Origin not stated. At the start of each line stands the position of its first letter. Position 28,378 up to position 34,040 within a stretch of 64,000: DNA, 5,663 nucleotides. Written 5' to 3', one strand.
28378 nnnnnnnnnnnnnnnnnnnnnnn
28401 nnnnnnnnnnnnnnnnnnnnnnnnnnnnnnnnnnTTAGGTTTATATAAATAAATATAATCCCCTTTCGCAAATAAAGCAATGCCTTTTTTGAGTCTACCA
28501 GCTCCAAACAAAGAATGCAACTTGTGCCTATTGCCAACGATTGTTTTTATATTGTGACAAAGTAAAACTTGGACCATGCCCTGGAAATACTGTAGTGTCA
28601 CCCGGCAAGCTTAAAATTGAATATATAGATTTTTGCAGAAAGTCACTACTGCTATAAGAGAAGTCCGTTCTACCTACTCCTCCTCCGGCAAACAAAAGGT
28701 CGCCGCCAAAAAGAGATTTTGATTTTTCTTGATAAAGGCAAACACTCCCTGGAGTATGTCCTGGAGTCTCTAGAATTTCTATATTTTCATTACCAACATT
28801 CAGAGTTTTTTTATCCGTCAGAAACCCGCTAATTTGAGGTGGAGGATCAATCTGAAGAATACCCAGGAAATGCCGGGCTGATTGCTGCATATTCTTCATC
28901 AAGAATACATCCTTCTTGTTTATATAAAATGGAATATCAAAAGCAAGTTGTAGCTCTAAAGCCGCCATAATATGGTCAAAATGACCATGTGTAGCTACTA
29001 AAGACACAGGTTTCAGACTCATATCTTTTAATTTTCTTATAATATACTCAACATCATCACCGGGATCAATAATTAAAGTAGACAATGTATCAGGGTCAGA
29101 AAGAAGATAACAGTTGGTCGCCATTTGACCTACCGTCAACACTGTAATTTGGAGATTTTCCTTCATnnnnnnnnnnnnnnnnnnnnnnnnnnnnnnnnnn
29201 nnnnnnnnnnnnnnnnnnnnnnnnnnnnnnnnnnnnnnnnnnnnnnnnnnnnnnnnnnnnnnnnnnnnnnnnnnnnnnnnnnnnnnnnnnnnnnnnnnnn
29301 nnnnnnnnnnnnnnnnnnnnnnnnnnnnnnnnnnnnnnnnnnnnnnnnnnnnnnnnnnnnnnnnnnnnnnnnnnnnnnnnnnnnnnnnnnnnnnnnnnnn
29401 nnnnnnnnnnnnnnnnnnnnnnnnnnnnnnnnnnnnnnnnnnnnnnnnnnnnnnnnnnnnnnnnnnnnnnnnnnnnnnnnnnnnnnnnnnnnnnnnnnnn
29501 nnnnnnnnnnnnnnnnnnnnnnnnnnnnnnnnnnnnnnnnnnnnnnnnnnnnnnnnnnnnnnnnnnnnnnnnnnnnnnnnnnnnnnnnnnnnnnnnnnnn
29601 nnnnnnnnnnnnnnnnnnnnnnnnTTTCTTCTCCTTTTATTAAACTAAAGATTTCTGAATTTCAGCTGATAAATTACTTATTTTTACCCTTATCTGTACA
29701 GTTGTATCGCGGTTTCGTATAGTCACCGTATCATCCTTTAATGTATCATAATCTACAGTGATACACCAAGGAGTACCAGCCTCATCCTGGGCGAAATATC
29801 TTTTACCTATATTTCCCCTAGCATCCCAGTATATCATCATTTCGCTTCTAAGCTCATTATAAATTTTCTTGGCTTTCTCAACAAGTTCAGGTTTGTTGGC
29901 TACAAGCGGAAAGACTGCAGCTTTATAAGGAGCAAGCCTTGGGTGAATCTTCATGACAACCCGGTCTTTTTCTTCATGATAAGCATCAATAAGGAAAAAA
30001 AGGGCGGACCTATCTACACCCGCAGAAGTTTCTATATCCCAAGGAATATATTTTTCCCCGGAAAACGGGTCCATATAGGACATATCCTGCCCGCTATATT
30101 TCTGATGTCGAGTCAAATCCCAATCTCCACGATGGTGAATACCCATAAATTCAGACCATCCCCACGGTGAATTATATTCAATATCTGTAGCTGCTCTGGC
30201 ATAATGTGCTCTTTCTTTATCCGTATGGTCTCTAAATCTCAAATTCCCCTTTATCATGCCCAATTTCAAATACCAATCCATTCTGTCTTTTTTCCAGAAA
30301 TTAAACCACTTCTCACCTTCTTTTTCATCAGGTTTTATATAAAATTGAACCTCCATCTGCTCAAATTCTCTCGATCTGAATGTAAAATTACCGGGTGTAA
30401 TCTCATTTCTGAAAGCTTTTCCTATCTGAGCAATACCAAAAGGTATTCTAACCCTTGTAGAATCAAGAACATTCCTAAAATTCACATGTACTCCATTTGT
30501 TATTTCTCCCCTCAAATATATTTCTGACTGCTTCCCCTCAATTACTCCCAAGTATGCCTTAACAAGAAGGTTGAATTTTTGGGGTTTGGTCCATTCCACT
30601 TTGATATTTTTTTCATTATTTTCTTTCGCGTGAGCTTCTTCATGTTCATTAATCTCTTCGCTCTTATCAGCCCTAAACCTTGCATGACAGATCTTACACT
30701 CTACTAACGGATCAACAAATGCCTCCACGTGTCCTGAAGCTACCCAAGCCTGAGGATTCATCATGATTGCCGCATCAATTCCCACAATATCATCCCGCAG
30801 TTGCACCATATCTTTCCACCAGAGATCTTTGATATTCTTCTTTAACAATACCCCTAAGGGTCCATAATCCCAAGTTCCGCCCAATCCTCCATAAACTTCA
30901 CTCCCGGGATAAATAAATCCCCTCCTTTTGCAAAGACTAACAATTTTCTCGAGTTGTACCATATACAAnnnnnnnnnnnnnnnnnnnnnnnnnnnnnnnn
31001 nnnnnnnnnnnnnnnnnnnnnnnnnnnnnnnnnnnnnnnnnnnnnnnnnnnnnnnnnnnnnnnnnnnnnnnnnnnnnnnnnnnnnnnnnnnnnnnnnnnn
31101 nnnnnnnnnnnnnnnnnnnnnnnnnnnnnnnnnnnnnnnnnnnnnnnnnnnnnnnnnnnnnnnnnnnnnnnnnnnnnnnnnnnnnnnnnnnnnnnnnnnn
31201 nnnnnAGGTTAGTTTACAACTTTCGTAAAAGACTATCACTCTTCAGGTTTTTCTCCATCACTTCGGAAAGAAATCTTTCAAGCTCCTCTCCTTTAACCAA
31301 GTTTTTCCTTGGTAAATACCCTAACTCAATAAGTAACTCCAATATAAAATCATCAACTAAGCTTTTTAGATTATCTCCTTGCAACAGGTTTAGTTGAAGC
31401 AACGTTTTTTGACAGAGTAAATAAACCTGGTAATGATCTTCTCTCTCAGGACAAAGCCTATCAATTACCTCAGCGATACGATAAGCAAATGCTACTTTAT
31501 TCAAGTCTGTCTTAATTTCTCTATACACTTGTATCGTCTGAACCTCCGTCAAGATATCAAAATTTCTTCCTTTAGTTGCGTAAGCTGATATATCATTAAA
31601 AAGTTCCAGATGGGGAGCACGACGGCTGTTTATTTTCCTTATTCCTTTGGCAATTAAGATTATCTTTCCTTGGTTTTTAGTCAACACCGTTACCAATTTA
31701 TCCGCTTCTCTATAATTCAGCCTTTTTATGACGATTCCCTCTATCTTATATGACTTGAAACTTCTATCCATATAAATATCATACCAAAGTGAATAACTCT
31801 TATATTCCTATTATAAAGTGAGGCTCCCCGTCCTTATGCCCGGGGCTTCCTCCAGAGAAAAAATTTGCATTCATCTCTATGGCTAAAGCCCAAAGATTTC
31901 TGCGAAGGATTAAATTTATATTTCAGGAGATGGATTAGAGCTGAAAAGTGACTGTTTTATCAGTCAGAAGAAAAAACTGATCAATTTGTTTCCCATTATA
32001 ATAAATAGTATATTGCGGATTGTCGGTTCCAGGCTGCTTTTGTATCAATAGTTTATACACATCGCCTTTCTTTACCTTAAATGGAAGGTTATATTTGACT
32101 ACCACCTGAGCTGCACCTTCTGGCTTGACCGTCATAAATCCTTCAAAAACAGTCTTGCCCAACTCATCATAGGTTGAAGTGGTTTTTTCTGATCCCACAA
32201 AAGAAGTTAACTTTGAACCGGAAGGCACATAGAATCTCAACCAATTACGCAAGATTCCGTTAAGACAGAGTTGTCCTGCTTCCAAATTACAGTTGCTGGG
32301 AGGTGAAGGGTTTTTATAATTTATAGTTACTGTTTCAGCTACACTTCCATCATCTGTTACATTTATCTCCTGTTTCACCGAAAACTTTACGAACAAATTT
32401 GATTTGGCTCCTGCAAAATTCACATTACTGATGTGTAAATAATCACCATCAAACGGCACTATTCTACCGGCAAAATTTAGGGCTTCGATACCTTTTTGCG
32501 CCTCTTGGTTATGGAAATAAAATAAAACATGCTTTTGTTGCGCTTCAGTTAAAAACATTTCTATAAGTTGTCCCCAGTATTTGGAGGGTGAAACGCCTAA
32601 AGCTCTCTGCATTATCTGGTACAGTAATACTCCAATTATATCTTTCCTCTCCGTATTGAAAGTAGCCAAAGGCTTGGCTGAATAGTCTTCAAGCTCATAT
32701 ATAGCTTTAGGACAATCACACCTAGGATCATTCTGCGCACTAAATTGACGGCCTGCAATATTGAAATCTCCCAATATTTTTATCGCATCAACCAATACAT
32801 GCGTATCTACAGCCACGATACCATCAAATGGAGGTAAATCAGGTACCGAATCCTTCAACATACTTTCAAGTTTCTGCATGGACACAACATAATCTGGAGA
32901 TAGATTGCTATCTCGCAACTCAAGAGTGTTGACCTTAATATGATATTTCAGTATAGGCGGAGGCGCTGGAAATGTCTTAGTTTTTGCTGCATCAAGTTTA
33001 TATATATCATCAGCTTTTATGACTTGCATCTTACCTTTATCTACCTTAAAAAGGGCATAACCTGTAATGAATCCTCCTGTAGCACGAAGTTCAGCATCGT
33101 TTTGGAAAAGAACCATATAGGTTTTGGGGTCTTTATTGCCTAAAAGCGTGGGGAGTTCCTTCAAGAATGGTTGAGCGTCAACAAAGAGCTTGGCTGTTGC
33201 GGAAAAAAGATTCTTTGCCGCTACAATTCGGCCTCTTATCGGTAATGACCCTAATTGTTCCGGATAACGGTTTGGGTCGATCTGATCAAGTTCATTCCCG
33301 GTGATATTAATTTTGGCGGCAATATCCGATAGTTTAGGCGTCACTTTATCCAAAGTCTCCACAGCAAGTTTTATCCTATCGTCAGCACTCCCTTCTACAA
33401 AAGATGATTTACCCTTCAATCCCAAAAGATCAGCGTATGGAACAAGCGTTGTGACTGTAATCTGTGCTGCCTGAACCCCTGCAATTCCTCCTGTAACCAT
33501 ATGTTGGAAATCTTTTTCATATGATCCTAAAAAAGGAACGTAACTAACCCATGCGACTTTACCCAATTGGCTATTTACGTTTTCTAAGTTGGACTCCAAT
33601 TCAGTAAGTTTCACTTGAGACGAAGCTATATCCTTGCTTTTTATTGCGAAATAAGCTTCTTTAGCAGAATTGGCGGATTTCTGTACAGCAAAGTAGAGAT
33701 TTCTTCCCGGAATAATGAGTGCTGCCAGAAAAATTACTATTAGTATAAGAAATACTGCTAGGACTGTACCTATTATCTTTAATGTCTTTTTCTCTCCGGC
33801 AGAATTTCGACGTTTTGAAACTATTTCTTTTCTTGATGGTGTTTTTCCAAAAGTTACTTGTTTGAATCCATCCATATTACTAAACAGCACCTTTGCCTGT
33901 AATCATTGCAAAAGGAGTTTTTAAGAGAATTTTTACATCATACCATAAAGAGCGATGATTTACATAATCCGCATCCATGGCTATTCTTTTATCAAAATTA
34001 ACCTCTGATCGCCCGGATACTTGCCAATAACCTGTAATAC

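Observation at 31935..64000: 32-kb co-directional glycosylation supercluster with five GT-C-type membrane glycosyltransferase domains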

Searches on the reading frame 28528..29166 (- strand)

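Call 6: search_protein_families(library=pfam, proteins=[window:28528-29166:-], max_evalue=0.01)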
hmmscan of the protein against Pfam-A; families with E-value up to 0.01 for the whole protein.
window:28528-29166:- (212 aa): 2 families
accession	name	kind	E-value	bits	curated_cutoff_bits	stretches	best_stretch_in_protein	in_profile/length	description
PF00753.33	Lactamase_B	-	2.4e-23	83.5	22.7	1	14-197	3-196/196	Metallo-beta-lactamase superfamily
PF19583.5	ODP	-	2e-06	28.3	27.2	1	16-160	2-139/194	ODP family beta lactamase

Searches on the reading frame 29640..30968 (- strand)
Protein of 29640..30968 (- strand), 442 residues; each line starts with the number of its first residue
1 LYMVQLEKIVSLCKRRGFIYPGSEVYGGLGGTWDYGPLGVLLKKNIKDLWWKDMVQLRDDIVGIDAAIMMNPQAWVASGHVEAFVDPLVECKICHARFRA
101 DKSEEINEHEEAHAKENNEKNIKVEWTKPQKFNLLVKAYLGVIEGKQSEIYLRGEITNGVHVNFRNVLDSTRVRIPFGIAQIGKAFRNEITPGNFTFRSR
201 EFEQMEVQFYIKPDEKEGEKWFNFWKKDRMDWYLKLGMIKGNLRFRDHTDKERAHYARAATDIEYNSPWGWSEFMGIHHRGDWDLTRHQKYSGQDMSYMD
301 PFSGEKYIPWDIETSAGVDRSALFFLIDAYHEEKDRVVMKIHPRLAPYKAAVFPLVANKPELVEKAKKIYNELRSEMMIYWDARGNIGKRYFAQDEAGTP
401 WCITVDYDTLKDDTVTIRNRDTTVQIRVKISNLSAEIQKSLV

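Call 6: search_protein_families(library=pfam, proteins=[window:29640-30968:-], max_evalue=0.01)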
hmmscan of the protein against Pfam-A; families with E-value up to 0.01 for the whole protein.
window:29640-30968:- (442 aa): 2 families
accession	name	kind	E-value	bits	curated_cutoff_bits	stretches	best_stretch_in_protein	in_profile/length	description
PF03129.25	HGTP_anticodon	-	1.1e-19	70.8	21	1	349-439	1-93/94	Anticodon binding domain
PF00587.30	tRNA-synt_2b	-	2.3e-05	25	29.3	1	147-255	8-111/179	tRNA synthetase class II core domain (G, H, P, S and T)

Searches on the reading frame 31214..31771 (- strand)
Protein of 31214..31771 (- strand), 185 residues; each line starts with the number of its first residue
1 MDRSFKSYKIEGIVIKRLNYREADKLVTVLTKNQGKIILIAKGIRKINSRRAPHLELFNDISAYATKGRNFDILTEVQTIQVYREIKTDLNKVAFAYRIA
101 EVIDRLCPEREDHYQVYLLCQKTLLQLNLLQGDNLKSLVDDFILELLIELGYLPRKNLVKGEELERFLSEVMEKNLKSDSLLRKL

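Call 6: search_protein_families(library=pfam, proteins=[window:31214-31771:-], max_evalue=0.01)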
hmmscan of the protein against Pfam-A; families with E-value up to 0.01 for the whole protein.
window:31214-31771:- (185 aa): 2 families
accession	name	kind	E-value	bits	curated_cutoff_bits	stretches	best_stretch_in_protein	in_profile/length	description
PF11967.14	RecO_N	-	2.6e-19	69.5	27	1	7-83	3-80/80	Recombination protein O N terminal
PF02565.21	RecO_C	-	4.7e-09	36.6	22.1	1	88-155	2-67/157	Recombination protein O C terminal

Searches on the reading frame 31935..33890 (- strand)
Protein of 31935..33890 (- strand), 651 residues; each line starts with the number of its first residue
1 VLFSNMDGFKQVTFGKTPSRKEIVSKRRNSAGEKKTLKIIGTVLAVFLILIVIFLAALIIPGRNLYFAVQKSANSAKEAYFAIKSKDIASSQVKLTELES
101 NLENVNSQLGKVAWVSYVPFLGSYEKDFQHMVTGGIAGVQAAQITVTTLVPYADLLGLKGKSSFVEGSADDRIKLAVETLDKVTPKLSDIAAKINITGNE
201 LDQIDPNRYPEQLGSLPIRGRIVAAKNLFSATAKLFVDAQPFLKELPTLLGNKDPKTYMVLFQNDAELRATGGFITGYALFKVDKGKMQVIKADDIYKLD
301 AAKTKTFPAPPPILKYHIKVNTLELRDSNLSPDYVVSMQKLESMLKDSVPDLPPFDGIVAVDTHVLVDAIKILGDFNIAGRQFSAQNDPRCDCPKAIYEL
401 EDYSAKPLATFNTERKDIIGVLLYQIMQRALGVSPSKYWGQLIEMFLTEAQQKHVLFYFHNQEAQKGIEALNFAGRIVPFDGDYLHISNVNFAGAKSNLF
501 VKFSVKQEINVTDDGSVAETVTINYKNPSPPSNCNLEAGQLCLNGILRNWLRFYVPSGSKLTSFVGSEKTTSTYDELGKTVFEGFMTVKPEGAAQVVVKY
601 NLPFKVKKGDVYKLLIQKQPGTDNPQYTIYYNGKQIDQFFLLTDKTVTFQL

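Call 4: search_protein_families(library=pfam, proteins=[window:31935-33890:-], max_evalue=0.01)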
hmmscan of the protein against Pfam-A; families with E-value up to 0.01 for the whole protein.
window:31935-33890:- (651 aa): 1 family
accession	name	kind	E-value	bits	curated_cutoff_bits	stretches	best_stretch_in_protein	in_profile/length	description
PF13196.11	DUF4012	-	3.1e-20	73.6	28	1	254-387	2-134/144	Protein of unknown function (DUF4012)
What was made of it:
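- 31935..33890 (-): DUF4012 protein (651 aa as listed, about 646 aa by comparison with the relative). One N-terminal TM segment and a large extracytoplasmic part. It is the last gene of the cluster and a conserved partner of the priming transferase. Pfam DUF4012, 73.6 bits (call 4).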

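Call 68: search_solved_structures(query=window:31935-33890:-, max_evalue=1)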
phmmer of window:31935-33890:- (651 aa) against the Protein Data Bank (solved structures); distinct sequences matched with E-value up to 1: 0.
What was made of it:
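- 31935..33890 (-): No PDB relative by sequence (call 68).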
